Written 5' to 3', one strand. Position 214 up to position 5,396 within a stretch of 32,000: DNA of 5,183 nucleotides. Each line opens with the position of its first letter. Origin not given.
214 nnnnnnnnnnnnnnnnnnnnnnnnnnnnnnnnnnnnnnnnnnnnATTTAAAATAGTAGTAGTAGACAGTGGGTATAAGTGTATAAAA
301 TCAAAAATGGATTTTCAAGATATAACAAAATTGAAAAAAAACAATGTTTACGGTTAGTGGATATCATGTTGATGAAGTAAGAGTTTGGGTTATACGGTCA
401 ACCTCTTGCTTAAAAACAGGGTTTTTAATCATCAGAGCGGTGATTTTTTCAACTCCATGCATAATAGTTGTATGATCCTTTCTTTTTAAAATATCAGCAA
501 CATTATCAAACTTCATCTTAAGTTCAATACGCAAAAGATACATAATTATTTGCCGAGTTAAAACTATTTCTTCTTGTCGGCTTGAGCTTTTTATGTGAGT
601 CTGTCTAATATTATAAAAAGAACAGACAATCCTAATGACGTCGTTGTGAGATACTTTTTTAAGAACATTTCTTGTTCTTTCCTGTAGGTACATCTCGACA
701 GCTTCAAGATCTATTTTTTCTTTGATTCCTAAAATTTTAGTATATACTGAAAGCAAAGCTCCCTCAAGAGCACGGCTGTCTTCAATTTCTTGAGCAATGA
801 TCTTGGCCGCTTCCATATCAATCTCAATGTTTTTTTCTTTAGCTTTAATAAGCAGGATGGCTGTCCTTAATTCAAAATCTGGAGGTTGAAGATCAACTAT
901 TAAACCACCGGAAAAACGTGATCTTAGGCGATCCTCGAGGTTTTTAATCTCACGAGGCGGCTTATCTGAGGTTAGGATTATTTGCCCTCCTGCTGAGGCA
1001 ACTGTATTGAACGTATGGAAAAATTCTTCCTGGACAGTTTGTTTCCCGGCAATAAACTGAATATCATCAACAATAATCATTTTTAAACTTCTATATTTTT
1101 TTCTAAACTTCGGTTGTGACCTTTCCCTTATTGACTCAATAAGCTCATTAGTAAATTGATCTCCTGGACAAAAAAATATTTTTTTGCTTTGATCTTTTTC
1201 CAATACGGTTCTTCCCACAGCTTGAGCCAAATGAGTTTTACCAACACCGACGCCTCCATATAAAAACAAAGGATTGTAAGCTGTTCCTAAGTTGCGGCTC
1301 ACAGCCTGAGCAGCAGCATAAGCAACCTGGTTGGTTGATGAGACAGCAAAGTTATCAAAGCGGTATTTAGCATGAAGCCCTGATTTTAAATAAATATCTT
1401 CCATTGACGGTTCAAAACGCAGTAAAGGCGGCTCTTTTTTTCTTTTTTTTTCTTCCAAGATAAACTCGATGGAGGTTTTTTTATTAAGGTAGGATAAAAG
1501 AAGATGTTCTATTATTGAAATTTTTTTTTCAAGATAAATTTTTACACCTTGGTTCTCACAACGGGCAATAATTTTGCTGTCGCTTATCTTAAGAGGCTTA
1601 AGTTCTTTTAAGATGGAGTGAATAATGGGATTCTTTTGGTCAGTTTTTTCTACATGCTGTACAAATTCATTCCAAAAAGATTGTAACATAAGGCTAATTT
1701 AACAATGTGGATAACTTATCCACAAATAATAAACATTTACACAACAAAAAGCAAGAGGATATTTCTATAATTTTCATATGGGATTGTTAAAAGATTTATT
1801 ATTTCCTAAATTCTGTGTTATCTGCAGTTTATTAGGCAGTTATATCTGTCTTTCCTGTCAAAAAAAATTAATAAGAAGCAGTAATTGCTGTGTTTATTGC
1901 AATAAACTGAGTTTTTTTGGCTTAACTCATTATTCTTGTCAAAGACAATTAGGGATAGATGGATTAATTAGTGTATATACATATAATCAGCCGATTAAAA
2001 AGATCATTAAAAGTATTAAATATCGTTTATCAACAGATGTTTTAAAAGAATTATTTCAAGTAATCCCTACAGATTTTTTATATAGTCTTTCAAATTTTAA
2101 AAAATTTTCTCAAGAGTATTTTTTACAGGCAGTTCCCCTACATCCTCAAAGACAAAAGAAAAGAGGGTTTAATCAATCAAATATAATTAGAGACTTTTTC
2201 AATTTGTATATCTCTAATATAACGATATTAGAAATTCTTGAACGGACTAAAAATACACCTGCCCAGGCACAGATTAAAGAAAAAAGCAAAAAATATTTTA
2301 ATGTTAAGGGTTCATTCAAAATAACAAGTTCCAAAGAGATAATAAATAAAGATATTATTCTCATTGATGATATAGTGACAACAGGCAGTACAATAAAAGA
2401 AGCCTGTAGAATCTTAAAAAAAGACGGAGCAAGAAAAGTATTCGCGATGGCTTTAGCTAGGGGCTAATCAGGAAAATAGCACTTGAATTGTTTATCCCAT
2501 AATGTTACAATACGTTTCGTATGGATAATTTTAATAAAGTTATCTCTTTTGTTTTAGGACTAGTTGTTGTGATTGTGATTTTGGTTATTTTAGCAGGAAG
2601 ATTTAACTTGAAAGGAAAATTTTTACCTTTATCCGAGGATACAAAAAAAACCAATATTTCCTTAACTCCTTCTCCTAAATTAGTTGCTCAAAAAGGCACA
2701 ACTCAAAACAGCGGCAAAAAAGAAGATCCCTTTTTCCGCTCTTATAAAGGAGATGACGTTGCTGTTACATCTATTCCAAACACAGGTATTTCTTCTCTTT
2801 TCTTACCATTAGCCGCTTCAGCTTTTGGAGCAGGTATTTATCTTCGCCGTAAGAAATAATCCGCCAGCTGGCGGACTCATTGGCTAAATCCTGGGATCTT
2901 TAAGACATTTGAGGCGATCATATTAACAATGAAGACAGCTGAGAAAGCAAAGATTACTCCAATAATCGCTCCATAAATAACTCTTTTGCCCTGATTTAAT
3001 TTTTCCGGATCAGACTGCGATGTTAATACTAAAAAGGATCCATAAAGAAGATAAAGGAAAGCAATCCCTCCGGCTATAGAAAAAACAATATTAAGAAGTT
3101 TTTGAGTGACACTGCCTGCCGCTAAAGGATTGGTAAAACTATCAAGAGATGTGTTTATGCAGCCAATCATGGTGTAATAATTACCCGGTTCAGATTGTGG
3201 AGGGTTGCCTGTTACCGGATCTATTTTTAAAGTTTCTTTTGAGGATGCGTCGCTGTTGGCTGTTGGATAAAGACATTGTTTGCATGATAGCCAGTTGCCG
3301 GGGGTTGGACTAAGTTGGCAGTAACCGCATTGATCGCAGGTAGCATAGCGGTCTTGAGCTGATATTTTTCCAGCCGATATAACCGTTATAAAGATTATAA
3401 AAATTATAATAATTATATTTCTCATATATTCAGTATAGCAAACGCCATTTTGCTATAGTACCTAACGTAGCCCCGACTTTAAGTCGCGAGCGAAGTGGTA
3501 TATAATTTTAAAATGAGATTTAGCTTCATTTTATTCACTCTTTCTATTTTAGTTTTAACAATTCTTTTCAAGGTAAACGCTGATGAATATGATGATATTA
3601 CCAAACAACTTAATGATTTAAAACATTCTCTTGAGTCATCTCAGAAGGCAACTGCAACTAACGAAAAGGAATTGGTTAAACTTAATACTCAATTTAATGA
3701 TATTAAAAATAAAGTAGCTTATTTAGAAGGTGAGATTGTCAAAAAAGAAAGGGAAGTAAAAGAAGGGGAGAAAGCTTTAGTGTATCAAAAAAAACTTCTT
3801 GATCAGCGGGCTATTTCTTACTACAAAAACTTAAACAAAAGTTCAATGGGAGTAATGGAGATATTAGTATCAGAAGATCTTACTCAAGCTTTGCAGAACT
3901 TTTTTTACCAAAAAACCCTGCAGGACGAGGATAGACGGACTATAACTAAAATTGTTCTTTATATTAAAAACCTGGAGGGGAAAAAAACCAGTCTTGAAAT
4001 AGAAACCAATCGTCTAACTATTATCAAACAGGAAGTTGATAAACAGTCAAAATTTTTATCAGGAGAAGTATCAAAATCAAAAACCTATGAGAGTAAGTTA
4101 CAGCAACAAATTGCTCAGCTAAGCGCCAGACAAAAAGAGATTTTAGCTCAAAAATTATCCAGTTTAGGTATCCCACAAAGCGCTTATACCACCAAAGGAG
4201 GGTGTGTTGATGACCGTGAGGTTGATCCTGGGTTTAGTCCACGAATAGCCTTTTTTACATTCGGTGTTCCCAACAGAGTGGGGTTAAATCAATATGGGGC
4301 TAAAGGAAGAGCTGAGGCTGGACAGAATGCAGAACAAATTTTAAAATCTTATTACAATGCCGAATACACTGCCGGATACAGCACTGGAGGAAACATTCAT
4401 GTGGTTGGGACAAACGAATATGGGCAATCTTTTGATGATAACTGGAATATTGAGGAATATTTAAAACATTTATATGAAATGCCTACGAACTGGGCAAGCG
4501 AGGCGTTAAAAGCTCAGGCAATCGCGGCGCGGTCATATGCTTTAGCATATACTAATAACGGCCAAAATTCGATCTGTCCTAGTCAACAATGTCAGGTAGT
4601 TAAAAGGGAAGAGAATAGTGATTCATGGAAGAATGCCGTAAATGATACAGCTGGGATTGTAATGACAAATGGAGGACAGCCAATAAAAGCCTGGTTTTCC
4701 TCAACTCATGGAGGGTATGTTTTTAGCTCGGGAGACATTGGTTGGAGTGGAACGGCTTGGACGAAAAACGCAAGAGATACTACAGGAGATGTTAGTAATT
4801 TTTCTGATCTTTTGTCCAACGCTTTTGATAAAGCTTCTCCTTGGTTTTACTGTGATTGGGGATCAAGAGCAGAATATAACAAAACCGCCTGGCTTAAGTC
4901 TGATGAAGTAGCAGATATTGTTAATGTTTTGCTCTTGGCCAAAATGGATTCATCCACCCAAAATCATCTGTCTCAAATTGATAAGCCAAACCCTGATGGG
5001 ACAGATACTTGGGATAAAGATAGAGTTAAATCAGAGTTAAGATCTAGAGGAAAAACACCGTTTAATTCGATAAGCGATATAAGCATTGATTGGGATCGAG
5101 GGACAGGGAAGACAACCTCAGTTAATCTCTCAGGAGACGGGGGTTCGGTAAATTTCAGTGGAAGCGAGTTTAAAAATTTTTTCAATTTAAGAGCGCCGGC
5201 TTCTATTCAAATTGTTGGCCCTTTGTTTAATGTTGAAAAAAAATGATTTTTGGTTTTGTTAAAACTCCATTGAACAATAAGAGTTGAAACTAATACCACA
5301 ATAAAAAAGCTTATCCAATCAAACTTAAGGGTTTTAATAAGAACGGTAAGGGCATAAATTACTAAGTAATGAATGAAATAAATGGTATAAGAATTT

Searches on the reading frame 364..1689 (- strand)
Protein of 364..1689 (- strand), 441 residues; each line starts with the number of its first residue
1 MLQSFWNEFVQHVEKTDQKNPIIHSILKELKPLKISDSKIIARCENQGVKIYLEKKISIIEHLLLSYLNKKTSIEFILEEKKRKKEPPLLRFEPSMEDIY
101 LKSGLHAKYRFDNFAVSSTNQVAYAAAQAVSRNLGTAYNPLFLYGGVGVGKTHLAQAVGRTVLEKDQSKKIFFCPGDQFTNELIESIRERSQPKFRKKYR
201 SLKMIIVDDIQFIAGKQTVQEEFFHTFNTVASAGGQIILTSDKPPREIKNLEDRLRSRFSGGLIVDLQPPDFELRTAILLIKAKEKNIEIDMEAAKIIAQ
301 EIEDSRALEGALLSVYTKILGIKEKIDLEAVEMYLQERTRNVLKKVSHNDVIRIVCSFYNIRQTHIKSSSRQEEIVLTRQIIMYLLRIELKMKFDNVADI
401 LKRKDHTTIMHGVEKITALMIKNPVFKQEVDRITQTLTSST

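Call 56: search_protein_families(library=pfam, proteins=[window:364-1689:-], max_evalue=0.001)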
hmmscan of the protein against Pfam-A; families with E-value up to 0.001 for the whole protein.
window:364-1689:- (441 aa): 6 families
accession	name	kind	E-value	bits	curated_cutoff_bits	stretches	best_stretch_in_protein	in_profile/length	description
PF00308.24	Bac_DnaA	-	4.5e-60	202.9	23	1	105-266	1-162/162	Bacterial DnaA ATPAse domain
PF08299.17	Bac_DnaA_C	-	2.8e-19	69.4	31.5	1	350-416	3-69/69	Bacterial dnaA protein helix-turn-helix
PF01695.23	IstB_IS21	-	3.8e-09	36.8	24.1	1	141-245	95-196/238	IstB-like ATP binding protein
PF00004.35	AAA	-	5.3e-06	27.4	21.2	1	142-259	2-123/131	ATPase family associated with various cellular activities (AAA)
PF13401.12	AAA_22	-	0.00029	21.6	27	0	141-213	8-96/130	AAA domain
PF13173.12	AAA_14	-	0.00047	20.6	27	0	139-260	3-116/129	AAA domain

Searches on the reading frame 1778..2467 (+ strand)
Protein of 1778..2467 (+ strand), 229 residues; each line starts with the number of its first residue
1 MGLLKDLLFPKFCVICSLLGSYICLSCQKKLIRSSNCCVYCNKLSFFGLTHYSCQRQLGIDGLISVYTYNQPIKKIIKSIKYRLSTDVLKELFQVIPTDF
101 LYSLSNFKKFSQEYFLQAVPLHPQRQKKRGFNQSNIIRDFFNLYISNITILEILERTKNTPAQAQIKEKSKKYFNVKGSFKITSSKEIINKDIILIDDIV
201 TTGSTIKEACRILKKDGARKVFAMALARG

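Call 56: search_protein_families(library=pfam, proteins=[window:1778-2467:+], max_evalue=0.001)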
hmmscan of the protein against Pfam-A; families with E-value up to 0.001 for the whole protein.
window:1778-2467:+ (229 aa): 3 families
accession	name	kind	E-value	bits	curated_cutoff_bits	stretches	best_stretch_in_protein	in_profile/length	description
PF00156.33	Pribosyltran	-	8.7e-09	35.3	26.3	1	172-226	79-123/158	Phosphoribosyl transferase domain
PF24390.1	PRTase-CE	-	0.0001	22.7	27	1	100-214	46-129/253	PRTase-CE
PF18912.6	DZR_2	-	0.00053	20.2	27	1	6-44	3-45/56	Double zinc ribbon domain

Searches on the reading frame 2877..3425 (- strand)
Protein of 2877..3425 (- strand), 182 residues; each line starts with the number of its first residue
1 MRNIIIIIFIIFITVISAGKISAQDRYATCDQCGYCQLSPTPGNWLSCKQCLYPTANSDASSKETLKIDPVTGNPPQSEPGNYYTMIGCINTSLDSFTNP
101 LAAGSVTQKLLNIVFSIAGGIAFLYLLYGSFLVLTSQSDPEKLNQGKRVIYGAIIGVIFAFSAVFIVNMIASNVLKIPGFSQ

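Call 56: search_protein_families(library=pfam, proteins=[window:2877-3425:-], max_evalue=0.001)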
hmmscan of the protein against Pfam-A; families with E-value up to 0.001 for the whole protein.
window:2877-3425:- (182 aa): 1 family
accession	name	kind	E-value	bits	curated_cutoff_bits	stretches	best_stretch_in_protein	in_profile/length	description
PF18895.5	T4SS_pilin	-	2e-10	41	26.6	1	106-170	8-71/71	Type IV secretion system pilin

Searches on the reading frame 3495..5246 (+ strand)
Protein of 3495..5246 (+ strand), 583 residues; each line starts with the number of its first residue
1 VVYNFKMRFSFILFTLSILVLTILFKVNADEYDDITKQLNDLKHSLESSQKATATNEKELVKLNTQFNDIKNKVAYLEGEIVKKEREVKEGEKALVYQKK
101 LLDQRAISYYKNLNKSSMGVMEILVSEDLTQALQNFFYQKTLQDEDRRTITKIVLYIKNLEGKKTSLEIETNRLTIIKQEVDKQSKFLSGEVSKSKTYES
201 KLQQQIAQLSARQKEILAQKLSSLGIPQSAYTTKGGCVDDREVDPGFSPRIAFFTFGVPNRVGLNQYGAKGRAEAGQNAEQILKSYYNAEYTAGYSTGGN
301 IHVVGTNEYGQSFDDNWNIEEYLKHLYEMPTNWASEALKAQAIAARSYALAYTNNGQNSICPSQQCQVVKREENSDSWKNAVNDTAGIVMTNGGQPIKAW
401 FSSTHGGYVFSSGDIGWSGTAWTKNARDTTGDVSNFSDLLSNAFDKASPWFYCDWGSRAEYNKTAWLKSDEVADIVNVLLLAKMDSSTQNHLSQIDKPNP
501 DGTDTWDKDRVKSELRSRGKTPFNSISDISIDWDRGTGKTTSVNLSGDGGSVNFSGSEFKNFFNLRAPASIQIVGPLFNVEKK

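Call 56: search_protein_families(library=pfam, proteins=[window:3495-5246:+], max_evalue=0.001)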
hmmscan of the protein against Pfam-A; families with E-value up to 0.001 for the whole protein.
window:3495-5246:+ (583 aa): 1 family
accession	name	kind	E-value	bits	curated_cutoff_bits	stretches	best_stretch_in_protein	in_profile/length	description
PF08486.15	SpoIID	-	2.9e-16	60.3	23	1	318-391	12-96/97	Stage II sporulation protein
